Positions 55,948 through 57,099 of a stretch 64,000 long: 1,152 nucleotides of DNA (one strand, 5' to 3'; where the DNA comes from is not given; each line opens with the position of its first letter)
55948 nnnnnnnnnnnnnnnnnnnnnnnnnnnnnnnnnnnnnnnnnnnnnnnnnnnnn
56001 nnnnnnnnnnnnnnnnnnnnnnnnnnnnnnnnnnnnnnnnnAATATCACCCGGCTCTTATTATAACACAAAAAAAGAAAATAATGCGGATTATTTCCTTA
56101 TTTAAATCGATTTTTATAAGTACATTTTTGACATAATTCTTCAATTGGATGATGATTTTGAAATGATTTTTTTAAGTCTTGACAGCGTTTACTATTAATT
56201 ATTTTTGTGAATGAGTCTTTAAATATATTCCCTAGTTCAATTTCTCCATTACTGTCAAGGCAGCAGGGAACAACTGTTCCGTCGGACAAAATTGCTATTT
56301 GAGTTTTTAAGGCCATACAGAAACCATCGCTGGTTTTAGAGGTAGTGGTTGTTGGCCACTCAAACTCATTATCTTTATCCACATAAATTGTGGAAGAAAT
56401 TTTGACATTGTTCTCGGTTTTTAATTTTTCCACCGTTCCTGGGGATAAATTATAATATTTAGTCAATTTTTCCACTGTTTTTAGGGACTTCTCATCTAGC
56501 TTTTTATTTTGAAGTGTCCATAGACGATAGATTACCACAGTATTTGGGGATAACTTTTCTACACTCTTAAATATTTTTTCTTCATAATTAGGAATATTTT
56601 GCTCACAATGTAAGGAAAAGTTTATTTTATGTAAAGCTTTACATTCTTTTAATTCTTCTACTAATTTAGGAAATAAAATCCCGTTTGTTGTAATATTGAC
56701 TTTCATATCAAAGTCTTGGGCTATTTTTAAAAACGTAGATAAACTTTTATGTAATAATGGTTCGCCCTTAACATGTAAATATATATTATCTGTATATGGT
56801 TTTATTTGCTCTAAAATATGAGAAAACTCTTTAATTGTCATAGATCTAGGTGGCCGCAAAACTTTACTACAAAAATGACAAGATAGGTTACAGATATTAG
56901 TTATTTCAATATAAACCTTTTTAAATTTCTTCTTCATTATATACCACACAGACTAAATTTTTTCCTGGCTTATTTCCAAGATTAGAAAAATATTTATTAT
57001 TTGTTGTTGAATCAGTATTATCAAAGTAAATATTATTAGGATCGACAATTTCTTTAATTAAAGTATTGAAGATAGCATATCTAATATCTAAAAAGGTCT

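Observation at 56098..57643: Radical SAM/SPASM enzyme plus coupled 240-aa partner inserted between uvrB and uvrA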

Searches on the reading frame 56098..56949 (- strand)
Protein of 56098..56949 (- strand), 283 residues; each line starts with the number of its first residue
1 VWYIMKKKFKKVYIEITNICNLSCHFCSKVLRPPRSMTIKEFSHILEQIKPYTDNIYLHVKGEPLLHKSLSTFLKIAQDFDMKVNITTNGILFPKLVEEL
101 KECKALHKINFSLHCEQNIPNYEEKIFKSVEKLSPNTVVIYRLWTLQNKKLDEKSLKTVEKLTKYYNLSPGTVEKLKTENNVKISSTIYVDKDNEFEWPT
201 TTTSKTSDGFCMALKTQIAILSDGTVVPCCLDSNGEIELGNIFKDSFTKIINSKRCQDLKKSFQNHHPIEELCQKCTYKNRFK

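Call 3: search_protein_families(library=pfam, proteins=[window:56098-56949:-], max_evalue=1)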
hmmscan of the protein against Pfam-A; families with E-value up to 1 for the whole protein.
window:56098-56949:- (283 aa): 3 families
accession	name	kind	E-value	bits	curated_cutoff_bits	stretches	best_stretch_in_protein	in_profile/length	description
PF13186.11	SPASM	-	9.3e-16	58.3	21.5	1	211-277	1-67/67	Iron-sulfur cluster-binding domain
PF04055.27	Radical_SAM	-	8.5e-13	49.2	29.5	1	14-114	1-110/166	Radical SAM superfamily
PF25485.1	DUF7908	-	0.017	15.8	27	1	163-227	57-120/134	Domain of unknown function (DUF7908)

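Call 4: search_protein_families(library=ncbifam, proteins=[window:56098-56949:-], max_evalue=1)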
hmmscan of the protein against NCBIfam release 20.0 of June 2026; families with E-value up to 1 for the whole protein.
window:56098-56949:- (283 aa): 55 families (the best 25 are shown)
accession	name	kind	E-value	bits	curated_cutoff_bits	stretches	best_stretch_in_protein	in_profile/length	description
TIGR04317.1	W_rSAM_matur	equivalog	6.9e-18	64.9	380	1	8-121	2-118/349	tungsten cofactor oxidoreductase radical SAM maturase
TIGR02668.1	moaA_archaeal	equivalog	3e-15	56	325.25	1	7-117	7-120/303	GTP 3',8-cyclase MoaA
TIGR02666.1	moaA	equivalog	1.4e-14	53.8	284.05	1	7-114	7-123/336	GTP 3',8-cyclase MoaA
NF001199.0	PRK00164.2-1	equivalog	1.7e-14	53.7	231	1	7-117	9-122/308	GTP 3',8-cyclase MoaA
TIGR04321.1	spiroSPASM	subfamily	2.8e-14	52.7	250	2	13-131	234-361/510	spiro-SPASM protein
TIGR04403.1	rSAM_skfB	equivalog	5.7e-13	48.4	300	2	179-269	299-385/402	sporulation killing factor system radical SAM maturase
NF033640.1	N_Twi_rSAM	subfamily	1.6e-12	47.2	170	2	207-279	1-72/398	twitch domain-containing radical SAM protein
TIGR04251.1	SCM_rSAM_ScmF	equivalog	2.2e-12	47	400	2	9-107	3-108/353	SynChlorMet cassette radical SAM/SPASM protein ScmF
NF045574.1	sacti_mat_StsB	exception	7.5e-12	44.8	625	2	6-93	92-181/466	StsB family radical SAM/SPASM domain sactipeptide maturase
TIGR04545.1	rSAM_ahbD_hemeb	equivalog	7.3e-11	42.1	500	1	14-113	4-106/339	heme b synthase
TIGR02109.1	PQQ_syn_pqqE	equivalog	9.4e-11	41.2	381.35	2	12-114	9-114/358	pyrroloquinoline quinone biosynthesis protein PqqE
TIGR04250.1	SCM_rSAM_ScmE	equivalog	8.8e-10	38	400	2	211-280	253-321/358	SynChlorMet cassette radical SAM/SPASM protein ScmE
TIGR04466.1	rSAM_BlsE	equivalog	1e-09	38.3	400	1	10-112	3-105/327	cytosylglucuronate decarboxylase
TIGR02495.1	NrdG2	equivalog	2.7e-09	36.6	131.15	1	20-165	26-156/193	anaerobic ribonucleoside-triphosphate reductase activating protein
TIGR04311.1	rSAM_Geo_metal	subfamily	2.9e-09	36.5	400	1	10-95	3-94/423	radical SAM/SPASM family putative metalloenzyme maturase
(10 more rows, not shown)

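Call 5: find_homologous_proteins(query=window:56098-56949:-)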
Query window:56098-56949:- (283 aa): 7868 proteins with E <= 0.001 among 8000 candidates; the best 120 are listed.
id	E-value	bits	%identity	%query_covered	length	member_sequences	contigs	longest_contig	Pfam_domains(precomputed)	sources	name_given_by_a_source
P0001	2.3e-180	616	98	99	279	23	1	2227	PF13186.12,PF04055.28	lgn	-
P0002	2.1e-130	452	73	98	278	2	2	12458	PF13186.12,PF04055.28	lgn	-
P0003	3.5e-128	445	71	100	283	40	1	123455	PF13186.12,PF04055.28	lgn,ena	-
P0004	8.2e-128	444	70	100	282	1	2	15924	PF13186.12,PF04055.28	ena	-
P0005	5.7e-127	441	70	100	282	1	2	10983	PF13186.12,PF04055.28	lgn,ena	-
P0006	7.4e-127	441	71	100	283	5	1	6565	PF13186.12,PF04055.28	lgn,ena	-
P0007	8.8e-127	440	73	98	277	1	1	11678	PF13186.12,PF04055.28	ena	-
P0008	1.0e-126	440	72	98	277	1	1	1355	PF13186.12,PF04055.28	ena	-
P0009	1.7e-126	439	73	98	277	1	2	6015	PF13186.12,PF04055.28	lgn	-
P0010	2.4e-126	439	73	98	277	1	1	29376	PF13186.12,PF04055.28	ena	-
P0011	2.8e-126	439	73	98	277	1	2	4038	PF13186.12,PF04055.28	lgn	-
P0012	3.2e-126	439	73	98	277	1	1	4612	PF13186.12,PF04055.28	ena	-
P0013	3.3e-126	439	73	98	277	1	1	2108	PF13186.12,PF04055.28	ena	-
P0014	3.8e-126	438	71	98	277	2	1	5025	PF13186.12,PF04055.28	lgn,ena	-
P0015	3.9e-126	438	73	98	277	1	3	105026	PF13186.12,PF04055.28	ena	-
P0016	5.2e-126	438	71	98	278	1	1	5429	PF13186.12,PF04055.28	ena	-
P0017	5.9e-126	438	71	98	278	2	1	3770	PF13186.12,PF04055.28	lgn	-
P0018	9.0e-126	437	71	98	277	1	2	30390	PF13186.12,PF04055.28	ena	-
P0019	9.6e-126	437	71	98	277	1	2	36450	PF13186.12,PF04055.28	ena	-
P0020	1.2e-125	437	72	98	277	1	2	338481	PF13186.12,PF04055.28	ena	-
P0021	1.2e-125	437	71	98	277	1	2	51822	PF13186.12,PF04055.28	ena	-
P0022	1.9e-125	436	72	98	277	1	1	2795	PF13186.12,PF04055.28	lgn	-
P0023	2.0e-125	436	71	98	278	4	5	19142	PF13186.12,PF04055.28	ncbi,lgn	-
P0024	2.2e-125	436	71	98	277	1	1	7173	PF13186.12,PF04055.28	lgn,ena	-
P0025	3.2e-125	435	72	98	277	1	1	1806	PF13186.12,PF04055.28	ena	-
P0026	3.2e-125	435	71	98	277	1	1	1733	PF13186.12,PF04055.28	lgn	-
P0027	3.7e-125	435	71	98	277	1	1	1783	PF13186.12,PF04055.28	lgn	-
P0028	3.7e-125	435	72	98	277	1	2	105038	PF13186.12,PF04055.28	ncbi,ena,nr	ncbi:MAG: SPASM domain-containing protein [Bacilli bacterium]|nr:SPASM domain-containing protein [Ba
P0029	3.7e-125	435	71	98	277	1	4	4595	PF13186.12,PF04055.28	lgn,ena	-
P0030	5.0e-125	435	71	98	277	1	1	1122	PF13186.12,PF04055.28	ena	-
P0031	5.7e-125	434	72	98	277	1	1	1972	PF13186.12,PF04055.28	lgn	-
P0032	6.3e-125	434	71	98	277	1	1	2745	PF13186.12,PF04055.28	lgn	-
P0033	9.0e-125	434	71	98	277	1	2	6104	PF13186.12,PF04055.28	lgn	-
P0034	1.2e-124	433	70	98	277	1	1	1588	PF13186.12,PF04055.28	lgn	-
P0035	1.4e-124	433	70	98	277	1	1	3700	PF13186.12,PF04055.28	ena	-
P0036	1.6e-124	433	70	98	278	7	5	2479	PF13186.12,PF04055.28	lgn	-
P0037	2.1e-124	433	70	98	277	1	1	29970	PF13186.12,PF04055.28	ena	-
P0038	2.2e-124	433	72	98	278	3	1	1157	PF13186.12,PF04055.28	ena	-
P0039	3.9e-124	432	71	98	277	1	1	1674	PF13186.12,PF04055.28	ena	-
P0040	4.2e-124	432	71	98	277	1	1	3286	PF13186.12,PF04055.28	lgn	-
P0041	4.9e-124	431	70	98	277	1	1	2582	PF13186.12,PF04055.28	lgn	-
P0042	6.2e-124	431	70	98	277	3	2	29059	PF13186.12,PF04055.28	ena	-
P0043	6.7e-124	431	69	98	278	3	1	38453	PF13186.12,PF04055.28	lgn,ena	-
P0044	7.4e-124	431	70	98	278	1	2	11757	PF13186.12,PF04055.28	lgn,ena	-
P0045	7.5e-124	431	70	98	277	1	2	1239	PF13186.12,PF04055.28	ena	-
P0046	7.8e-124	431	70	98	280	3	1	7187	PF13186.12,PF04055.28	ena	-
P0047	8.9e-124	431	70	98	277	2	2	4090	PF13186.12,PF04055.28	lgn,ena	-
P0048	9.1e-124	430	71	98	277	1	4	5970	PF13186.12,PF04055.28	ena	-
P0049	1.8e-123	430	72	95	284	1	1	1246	PF13186.12,PF04055.28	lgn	-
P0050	2.4e-123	429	70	98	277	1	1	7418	PF13186.12,PF04055.28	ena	-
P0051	2.7e-123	429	69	98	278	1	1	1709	PF13186.12,PF04055.28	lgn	-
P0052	2.8e-123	429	70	98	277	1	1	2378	PF13186.12,PF04055.28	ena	-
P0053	2.8e-123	429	70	98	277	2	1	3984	PF13186.12,PF04055.28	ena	-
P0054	5.3e-123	428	72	97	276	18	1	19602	PF13186.12,PF04055.28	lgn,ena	-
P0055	5.4e-123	428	69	98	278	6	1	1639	PF13186.12,PF04055.28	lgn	-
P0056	8.0e-123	427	68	98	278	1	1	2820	PF13186.12,PF04055.28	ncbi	-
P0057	1.1e-122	427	70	98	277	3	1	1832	PF13186.12,PF04055.28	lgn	-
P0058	3.3e-122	425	71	98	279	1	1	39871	PF13186.12,PF04055.28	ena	-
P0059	4.1e-122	425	69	98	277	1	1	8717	PF13186.12,PF04055.28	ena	-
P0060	5.7e-122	425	70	98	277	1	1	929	PF13186.12,PF04055.28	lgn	-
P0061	6.1e-122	425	70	98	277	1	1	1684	PF13186.12,PF04055.28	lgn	-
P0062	8.7e-122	424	69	98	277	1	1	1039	PF13186.12,PF04055.28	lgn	-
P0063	8.8e-122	424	69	98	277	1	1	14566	PF13186.12,PF04055.28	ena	-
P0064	1.3e-121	423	69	98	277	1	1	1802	PF13186.12,PF04055.28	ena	-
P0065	1.9e-121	423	69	98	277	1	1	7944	PF13186.12,PF04055.28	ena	-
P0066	3.6e-121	422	69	98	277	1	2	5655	PF13186.12,PF04055.28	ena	-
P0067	3.8e-121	422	71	97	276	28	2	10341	PF13186.12,PF04055.28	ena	-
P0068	5.9e-121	421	70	98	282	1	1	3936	PF13186.12,PF04055.28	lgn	-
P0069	5.9e-121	421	69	98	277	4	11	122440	PF13186.12,PF04055.28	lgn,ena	-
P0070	6.1e-121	421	69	98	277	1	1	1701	PF13186.12,PF04055.28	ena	-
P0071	1.3e-120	420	69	98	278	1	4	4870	PF13186.12,PF04055.28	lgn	-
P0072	1.6e-120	420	69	98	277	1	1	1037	PF13186.12,PF04055.28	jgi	jgi:radical SAM protein with 4Fe4S-binding SPASM domain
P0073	3.0e-120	419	68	98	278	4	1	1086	PF13186.12,PF04055.28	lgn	-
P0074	3.7e-120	419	70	97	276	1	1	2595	PF13186.12,PF04055.28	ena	-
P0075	4.6e-120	418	70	98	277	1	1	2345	PF13186.12,PF04055.28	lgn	-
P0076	7.3e-120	418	69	99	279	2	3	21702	PF13186.12,PF04055.28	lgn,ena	-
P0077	9.5e-120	417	68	98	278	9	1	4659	PF13186.12,PF04055.28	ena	-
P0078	9.9e-120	417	70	98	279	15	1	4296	PF13186.12,PF04055.28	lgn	-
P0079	1.2e-119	417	69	98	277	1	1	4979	PF13186.12,PF04055.28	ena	-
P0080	1.3e-119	417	66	98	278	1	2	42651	PF13186.12,PF04055.28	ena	-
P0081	1.5e-119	417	70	98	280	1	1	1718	PF13186.12,PF04055.28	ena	-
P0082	2.0e-119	416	70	98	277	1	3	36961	PF13186.12,PF04055.28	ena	-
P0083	2.1e-119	416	70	98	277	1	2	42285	PF13186.12,PF04055.28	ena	-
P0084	2.5e-119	416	69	97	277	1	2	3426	PF13186.12,PF04055.28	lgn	-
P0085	3.1e-119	416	69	98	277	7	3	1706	PF13186.12,PF04055.28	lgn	-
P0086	9.1e-119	414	67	98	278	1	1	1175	PF13186.12,PF04055.28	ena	-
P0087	1.9e-118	413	70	97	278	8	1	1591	PF13186.12,PF04055.28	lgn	-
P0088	2.2e-118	413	70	97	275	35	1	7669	PF13186.12,PF04055.28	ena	-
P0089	4.1e-118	412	69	98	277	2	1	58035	PF13186.12,PF04055.28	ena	-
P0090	4.2e-118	412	68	98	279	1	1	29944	PF13186.12,PF04055.28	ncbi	-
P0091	1.1e-117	411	69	98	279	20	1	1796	PF13186.12,PF04055.28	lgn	-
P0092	1.2e-117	410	69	97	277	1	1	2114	PF13186.12,PF04055.28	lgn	-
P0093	1.8e-117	410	68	98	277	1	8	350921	PF13186.12,PF04055.28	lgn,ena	-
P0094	6.8e-117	408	69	98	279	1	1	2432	PF13186.12,PF04055.28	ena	-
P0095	6.9e-117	408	69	97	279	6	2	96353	PF13186.12,PF04055.28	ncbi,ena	-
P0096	7.3e-117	408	66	98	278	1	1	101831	PF13186.12,PF04055.28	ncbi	-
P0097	7.9e-117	408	68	98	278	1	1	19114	PF13186.12,PF04055.28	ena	-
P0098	9.0e-117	408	69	97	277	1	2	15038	PF13186.12,PF04055.28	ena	-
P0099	1.0e-116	407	68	97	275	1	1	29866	PF13186.12,PF04055.28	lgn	-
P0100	3.3e-116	406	68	96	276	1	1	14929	PF13186.12,PF04055.28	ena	-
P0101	3.6e-116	406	67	97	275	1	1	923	PF13186.12,PF04055.28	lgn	-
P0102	3.9e-116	405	69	97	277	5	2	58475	PF13186.12,PF04055.28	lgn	-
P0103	4.7e-116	405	68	98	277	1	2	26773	PF13186.12,PF04055.28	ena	-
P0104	8.0e-116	404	68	98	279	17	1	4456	PF13186.12,PF04055.28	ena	-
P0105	8.2e-116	404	67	97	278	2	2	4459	PF13186.12,PF04055.28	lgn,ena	-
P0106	1.1e-115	404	67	98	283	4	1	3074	PF13186.12,PF04055.28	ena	-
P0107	1.2e-115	404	68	96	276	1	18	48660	PF13186.12,PF04055.28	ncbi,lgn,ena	-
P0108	2.1e-115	403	65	100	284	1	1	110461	PF13186.12,PF04055.28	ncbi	-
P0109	2.2e-115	403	69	97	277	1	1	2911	PF13186.12,PF04055.28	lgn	-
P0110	2.4e-115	403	67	96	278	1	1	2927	PF13186.12,PF04055.28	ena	-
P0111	2.4e-115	403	67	97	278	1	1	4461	PF13186.12,PF04055.28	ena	-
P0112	3.3e-115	402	67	97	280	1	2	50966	PF13186.12,PF04055.28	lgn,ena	-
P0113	3.5e-115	402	67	97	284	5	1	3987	PF13186.12,PF04055.28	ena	-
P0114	4.9e-115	402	68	96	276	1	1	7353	PF13186.12,PF04055.28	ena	-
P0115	6.2e-115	402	68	96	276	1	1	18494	PF13186.12,PF04055.28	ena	-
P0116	8.1e-115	401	68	96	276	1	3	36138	PF13186.12,PF04055.28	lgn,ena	-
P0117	1.1e-114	401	67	97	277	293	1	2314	PF13186.12,PF04055.28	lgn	-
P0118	1.3e-114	400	66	97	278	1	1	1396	PF13186.12,PF04055.28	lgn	-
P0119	1.3e-114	400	68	96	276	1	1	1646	PF13186.12,PF04055.28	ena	-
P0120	1.7e-114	400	68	96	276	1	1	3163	PF13186.12,PF04055.28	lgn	-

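Call 7: search_solved_structures(query=window:56098-56949:-, max_evalue=0.01, show_alignments=1)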
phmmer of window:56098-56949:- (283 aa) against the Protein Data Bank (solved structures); distinct sequences matched with E-value up to 0.01: 9.
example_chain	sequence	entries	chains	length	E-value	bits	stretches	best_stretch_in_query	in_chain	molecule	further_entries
4m7t_A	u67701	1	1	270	4.5e-09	39.5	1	5-102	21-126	BtrN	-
4m7s_A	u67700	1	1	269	5.5e-09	39.2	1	5-102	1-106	BtrN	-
7vob_C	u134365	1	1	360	2.9e-07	33.5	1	11-103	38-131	Cytosylglucuronate decarboxylase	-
7voc_C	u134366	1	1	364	3e-07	33.5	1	11-103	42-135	Cytosylglucuronate decarboxylase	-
6efn_A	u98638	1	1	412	5.8e-07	32.6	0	14-95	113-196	Sporulation killing factor maturation protein SkfB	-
8wm2_A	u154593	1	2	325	2.6e-06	30.4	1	14-116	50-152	Fe-S radical SAM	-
5v1q_A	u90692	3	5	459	0.00057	22.7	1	17-105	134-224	Radical SAM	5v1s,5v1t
7tol_A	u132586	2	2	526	0.0018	21.1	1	13-104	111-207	glycerol dibiphytanyl glycerol tetraether - macrocyclic archaeol synthase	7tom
2fb2_A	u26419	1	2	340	0.0084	18.9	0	10-115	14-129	Molybdenum cofactor biosynthesis protein A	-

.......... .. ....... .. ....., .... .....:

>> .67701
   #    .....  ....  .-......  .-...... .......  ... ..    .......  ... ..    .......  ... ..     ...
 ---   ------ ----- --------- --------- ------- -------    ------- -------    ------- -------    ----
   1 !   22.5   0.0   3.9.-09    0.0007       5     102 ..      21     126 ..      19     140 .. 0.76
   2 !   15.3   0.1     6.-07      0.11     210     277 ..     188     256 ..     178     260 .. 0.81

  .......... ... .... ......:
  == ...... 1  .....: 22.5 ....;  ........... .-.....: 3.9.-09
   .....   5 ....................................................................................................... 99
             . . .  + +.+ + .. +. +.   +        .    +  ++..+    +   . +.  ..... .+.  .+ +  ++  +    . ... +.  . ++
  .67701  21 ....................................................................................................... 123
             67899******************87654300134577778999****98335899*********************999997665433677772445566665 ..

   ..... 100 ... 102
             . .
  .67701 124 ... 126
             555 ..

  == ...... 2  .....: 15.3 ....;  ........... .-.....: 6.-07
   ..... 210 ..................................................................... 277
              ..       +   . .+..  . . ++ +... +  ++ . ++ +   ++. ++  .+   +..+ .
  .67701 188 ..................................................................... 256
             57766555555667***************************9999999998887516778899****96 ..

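Call 9: find_encoding_contigs(protein=P0020, flank=8000, max_places=3)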
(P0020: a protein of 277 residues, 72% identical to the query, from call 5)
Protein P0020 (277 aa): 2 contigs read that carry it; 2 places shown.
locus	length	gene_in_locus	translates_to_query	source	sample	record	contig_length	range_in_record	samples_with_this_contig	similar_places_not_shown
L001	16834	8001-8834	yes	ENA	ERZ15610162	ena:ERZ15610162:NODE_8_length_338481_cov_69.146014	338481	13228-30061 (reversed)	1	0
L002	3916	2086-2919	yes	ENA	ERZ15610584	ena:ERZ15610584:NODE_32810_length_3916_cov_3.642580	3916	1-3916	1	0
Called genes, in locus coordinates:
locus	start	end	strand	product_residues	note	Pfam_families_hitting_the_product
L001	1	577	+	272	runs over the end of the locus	-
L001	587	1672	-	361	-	PF00438:S-AdoMet_synt_N, PF02772:S-AdoMet_synt_M, PF02773:S-AdoMet_synt_C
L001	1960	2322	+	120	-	PF12844:HTH_19 (weak), PF13560:HTH_31 (weak), PF01381:HTH_3 (weak)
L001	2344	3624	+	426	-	-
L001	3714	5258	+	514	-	-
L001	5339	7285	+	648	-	PF00270:DEAD (faint), PF04851:ResIII, PF17757:UvrB_inter, PF27431:UvrB_3rd, PF00271:Helicase_C, PF12344:UvrB, PF02151:UVR (weak)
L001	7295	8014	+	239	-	-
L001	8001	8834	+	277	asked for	PF04055:Radical_SAM, PF13186:SPASM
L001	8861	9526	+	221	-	-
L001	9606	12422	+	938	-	PF00005:ABC_tran (faint), PF02463:SMC_N (faint), PF03193:RsgA_GTPase (faint), PF13555:AAA_29 (faint), PF20703:nSTAND1 (faint), PF20720:nSTAND3 (faint), PF17760:UvrA_inter, PF17755:UvrA_DNA-bind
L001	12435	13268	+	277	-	PF01790:LGT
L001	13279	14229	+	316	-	PF01933:CofD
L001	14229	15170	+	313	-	PF10298:WhiA_N, PF14528:LAGLIDADG_3 (faint), PF14527:LAGLIDADG_WhiA, PF02650:HTH_WhiA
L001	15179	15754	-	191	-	PF00574:CLP_protease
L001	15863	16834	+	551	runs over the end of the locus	PF00485:PRK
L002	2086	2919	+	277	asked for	PF04055:Radical_SAM, PF13186:SPASM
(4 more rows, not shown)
